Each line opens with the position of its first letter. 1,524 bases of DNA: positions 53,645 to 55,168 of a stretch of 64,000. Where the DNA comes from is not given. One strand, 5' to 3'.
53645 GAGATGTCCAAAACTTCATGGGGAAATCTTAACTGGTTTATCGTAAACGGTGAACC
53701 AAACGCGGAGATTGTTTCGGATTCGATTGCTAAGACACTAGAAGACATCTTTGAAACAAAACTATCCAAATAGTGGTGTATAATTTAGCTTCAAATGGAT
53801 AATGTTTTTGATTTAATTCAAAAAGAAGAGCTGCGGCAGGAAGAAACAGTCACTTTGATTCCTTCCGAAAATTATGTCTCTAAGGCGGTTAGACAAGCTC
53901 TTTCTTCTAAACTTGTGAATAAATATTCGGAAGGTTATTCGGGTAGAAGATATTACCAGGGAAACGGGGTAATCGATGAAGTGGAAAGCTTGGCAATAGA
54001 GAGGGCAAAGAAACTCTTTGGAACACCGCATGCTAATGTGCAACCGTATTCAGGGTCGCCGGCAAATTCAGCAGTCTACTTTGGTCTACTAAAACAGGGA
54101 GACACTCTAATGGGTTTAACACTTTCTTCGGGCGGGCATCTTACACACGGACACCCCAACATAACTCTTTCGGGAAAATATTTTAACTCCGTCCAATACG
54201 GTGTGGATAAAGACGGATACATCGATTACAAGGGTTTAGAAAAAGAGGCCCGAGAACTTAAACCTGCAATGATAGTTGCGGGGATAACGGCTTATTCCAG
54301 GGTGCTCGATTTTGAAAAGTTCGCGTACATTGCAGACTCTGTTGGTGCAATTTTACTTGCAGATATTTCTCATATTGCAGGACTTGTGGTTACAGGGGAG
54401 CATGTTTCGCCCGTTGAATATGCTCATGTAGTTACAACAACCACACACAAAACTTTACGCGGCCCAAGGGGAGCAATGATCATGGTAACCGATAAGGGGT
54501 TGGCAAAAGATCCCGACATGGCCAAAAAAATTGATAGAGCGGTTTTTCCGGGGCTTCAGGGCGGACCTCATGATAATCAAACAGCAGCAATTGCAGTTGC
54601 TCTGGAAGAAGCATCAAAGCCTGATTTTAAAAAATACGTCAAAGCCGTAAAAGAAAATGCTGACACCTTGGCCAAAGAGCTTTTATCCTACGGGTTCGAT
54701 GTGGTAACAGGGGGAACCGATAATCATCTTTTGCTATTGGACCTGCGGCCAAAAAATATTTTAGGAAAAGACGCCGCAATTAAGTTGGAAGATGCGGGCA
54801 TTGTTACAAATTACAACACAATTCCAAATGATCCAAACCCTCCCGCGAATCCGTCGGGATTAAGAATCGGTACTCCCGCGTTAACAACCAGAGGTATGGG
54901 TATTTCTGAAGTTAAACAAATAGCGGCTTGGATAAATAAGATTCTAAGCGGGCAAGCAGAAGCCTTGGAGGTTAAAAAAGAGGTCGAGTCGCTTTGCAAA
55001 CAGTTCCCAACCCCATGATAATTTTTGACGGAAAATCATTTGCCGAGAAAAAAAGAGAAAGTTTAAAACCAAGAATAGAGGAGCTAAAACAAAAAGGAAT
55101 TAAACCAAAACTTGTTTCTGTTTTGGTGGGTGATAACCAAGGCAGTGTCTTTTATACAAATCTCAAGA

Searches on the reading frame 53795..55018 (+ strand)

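Call 73: search_protein_families(library=pfam, proteins=[window:53795-55018:+])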
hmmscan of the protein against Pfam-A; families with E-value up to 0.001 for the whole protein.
window:53795-55018:+ (407 aa): 2 families
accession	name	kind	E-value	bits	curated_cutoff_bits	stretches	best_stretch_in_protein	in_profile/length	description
PF00464.25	SHMT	-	6.1e-150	499.7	27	1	3-380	7-399/399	Serine hydroxymethyltransferase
PF00155.27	Aminotran_1_2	-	3e-06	27.1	19.7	1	48-365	32-351/361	Aminotransferase class I and II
